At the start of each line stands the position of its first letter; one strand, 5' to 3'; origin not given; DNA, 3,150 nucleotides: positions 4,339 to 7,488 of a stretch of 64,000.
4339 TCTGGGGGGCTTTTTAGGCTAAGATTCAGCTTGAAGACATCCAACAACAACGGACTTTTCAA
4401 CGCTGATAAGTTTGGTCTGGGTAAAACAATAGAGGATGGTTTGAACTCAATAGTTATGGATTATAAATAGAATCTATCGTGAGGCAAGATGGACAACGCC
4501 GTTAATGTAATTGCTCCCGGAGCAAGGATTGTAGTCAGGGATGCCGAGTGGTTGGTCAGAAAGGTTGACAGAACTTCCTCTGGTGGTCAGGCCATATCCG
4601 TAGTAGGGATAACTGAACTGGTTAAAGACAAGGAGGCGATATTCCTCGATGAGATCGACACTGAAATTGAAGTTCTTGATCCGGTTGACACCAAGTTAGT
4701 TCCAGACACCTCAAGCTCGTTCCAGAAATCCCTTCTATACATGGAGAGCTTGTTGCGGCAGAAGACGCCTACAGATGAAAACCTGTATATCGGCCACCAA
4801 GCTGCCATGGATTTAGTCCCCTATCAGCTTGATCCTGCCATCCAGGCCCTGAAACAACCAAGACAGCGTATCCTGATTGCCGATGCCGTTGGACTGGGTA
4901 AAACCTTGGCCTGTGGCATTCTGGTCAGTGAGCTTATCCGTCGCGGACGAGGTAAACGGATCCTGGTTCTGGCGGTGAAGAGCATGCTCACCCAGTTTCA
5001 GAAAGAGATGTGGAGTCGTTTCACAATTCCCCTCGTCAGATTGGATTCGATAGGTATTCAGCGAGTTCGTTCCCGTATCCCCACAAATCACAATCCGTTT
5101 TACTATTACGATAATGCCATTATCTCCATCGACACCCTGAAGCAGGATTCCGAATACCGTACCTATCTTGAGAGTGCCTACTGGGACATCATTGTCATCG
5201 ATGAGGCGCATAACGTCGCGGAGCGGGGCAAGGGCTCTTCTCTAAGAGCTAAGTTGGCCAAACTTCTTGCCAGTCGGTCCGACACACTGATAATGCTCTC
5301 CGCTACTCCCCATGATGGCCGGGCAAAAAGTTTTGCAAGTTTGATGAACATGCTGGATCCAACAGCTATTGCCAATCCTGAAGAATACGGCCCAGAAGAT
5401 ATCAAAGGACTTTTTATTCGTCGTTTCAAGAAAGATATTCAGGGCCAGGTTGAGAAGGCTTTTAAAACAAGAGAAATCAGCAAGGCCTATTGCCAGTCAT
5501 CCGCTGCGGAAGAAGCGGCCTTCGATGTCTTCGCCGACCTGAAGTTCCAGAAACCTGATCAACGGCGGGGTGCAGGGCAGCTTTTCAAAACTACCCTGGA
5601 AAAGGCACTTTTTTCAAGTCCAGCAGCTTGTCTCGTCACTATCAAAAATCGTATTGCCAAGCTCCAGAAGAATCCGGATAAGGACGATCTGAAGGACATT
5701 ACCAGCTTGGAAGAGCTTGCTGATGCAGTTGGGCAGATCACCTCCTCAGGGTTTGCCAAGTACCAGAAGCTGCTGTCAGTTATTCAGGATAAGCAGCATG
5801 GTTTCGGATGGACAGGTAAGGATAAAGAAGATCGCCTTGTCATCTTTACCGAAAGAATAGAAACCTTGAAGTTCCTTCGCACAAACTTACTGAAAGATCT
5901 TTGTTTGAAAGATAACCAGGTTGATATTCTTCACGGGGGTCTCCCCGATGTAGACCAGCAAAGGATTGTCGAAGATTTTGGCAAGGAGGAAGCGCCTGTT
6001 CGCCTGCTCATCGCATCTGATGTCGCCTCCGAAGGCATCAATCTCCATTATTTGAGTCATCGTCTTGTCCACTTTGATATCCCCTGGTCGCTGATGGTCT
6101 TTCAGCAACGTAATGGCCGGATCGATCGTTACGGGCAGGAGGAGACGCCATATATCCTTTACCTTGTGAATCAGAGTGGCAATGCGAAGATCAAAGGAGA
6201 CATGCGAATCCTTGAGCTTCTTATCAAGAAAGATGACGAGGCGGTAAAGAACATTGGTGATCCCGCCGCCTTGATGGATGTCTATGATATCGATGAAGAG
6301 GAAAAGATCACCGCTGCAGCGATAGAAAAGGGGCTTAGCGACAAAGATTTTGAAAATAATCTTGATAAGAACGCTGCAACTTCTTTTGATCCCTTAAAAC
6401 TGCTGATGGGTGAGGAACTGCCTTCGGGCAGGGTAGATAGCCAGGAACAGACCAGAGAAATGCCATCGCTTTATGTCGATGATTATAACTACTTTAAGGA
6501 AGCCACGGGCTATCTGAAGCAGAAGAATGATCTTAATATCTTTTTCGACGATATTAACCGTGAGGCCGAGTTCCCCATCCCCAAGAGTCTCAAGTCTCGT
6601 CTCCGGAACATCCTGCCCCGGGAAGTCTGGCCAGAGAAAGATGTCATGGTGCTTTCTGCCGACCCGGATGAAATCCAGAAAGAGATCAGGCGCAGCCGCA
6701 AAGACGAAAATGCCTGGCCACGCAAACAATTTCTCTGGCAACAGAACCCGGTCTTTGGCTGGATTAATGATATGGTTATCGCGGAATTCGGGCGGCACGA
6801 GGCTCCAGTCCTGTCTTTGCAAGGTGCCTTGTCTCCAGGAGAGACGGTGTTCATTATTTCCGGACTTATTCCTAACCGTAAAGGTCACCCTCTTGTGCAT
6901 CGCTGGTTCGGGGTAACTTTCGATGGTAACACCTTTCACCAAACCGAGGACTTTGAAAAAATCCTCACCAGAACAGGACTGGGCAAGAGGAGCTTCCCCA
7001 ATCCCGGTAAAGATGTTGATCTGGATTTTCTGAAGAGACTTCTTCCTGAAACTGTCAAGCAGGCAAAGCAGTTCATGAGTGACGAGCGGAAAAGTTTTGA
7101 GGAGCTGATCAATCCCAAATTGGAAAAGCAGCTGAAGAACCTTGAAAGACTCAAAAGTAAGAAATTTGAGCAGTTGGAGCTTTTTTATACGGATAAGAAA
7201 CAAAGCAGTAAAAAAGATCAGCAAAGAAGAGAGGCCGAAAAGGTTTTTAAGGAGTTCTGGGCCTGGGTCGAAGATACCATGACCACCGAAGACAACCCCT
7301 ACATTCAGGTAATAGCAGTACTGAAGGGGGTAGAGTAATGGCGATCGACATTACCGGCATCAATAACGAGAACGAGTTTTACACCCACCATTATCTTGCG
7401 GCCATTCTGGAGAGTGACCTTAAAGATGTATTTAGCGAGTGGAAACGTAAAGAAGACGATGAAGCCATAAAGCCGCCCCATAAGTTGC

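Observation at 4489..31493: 27-kb DISARM/Druantia-like super-operon with non-canonical gene content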

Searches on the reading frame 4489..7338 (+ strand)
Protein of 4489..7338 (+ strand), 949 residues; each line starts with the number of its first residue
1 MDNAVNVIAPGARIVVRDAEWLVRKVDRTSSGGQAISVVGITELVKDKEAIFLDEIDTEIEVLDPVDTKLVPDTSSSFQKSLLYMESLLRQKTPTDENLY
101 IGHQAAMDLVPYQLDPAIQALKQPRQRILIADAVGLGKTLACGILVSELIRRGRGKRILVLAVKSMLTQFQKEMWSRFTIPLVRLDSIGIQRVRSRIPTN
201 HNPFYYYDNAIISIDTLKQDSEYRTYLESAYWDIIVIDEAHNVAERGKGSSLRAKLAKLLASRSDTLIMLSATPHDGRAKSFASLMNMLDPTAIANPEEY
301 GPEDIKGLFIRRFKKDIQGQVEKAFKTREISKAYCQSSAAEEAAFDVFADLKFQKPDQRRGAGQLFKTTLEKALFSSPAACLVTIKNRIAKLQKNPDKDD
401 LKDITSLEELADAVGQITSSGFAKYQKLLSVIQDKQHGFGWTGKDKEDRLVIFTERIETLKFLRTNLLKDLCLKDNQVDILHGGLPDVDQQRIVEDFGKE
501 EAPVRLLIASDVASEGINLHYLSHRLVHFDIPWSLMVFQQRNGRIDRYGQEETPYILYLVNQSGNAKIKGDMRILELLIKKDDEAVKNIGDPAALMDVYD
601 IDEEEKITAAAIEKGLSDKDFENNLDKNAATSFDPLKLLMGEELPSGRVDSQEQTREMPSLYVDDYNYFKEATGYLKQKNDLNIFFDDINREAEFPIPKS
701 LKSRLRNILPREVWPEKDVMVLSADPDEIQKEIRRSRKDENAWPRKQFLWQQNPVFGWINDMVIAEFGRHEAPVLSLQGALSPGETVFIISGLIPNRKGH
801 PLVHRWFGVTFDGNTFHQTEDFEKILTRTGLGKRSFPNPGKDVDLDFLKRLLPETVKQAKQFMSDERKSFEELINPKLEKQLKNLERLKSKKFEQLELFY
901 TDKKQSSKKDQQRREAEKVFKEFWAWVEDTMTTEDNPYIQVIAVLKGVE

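Call 3: search_protein_families(library=pfam, proteins=[window:4489-7338:+], max_evalue=0.01)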
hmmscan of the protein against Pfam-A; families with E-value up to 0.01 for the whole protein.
window:4489-7338:+ (949 aa): 4 families
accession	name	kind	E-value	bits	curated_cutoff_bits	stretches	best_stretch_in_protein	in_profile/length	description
PF00271.37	Helicase_C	-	1.7e-15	57.7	23.5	1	444-549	12-110/110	Helicase conserved C-terminal domain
PF00176.29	SNF2-rel_dom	-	3.9e-13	49.6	24.9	1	127-298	19-187/290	SNF2-related domain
PF04851.21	ResIII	-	3.9e-12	46.8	22.5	1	117-275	15-163/164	Type III restriction enzyme, res subunit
PF00270.35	DEAD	-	1.5e-11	44.7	26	1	117-275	7-161/167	DEAD/DEAH box helicase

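Call 4: search_protein_families(library=padloc, proteins=[window:4489-7338:+], max_evalue=0.01)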
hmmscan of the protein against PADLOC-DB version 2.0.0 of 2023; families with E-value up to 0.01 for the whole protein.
window:4489-7338:+ (949 aa): 46 families (the best 25 are shown)
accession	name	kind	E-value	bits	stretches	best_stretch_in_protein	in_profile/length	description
PDLC02621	DrmD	-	1.7e-99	332.5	2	6-400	11-433/1040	DrmD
PDLC02572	DrmA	-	1.7e-74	249.4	2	6-404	12-434/1043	DrmA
PDLC02504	BrxHI|BrxHII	-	6.4e-62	207.7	2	106-393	107-399/971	BrxHII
PDLC02633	DrmD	-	5.1e-58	194.8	2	104-397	121-432/839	DrmD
PDLC00659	HmaA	-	4.2e-56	188.5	2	101-395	97-401/1176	SNF2 helicase / DEAD-box helicase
PDLC02632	DrmD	-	6e-54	181.6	2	107-401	122-434/662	DrmD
PDLC02500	BrxHI|BrxHII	-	2e-52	176.9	2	110-415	92-421/933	BrxHI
PDLC02840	DpdE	-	1.3e-37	127.7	3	448-566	561-672/1091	DpdE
PDLC02853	DpdE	-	3.7e-36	122.5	2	108-318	97-314/985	DpdE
PDLC02624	DrmD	-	4e-36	122.7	2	443-559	359-476/652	DrmD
PDLC02843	DpdE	-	1e-34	117.7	2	104-292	154-315/1091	DpdE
PDLC02623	DrmD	-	1.4e-33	113.8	2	442-581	524-652/1040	DrmD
PDLC02620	DrmD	-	2.5e-32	109.8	2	74-318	68-313/1060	DrmD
PDLC02619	DrmD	-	1.1e-30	104.5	2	97-307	21-226/872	DrmD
PDLC02634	DrmD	-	4.4e-29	98.9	2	105-291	88-273/900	DrmD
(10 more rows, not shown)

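Call 10: search_protein_families(library=ncbifam, proteins=[window:4489-7338:+], max_evalue=0.001)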
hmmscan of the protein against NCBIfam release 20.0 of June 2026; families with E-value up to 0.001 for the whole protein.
window:4489-7338:+ (949 aa): 19 families
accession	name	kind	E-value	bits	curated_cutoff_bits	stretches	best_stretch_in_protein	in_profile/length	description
NF038317.1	DISARM_DrmD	equivalog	5.1e-104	349.5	610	2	8-413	2-429/1021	DISARM system SNF2-like helicase DrmD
NF041062.1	DpdE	equivalog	4e-45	154.2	500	2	105-293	150-316/1048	protein DpdE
NF003426.0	PRK04914.1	equivalog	2.6e-40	138.5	576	2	104-300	149-342/959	RNA polymerase-associated protein RapA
NF042964.1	phospholipD_antiphage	equivalog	8.9e-30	103.7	1100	2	122-290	246-426/895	phospholipase D-like domain-containing anti-phage protein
NF038318.1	DISARM_DrmD_b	equivalog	3.7e-29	101.5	950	2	99-296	20-212/868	DISARM system SNF2-like helicase DrmD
NF058637.1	helic_SCO1167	equivalog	3e-10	38.8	1200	1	451-562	783-888/932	SCO1167/SCO6262 family helicase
NF046051.1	restrict_EcoAI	equivalog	1.6e-09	36.7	550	1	115-244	167-287/768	EcoAI/FtnUII family type I restriction enzme subunit R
NF053636.1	DDHlcsCsdAPsy1082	equivalog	9.1e-08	31.1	890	1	466-550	258-339/512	DEAD/DEAH box helicase CsdA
NF008394.0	PRK11192.1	equivalog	2.9e-07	29.7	507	1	446-552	246-345/441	ATP-dependent RNA helicase SrmB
NF008744.0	PRK11776.1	equivalog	3.4e-07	29.2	524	1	465-569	256-357/460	ATP-dependent RNA helicase DbpA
NF053631.1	RNA_helic_CshA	equivalog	4.1e-07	29.2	646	1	467-554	253-337/434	degradosome RNA helicase CshA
NF053711.1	RNA_heli_RhlE1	exception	1.7e-06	27.1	750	1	466-552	259-342/434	RNA helicase RhlE1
NF002340.1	PRK01297.1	equivalog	1.7e-06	27.1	564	1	444-552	246-347/372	ATP-dependent RNA helicase RhlB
NF010337.0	PRK13766.1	equivalog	3e-06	25.7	610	1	404-549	327-469/781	Hef nuclease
TIGR01389.1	recQ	equivalog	6.1e-05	21.7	640.2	1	403-560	179-330/591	DNA helicase RecQ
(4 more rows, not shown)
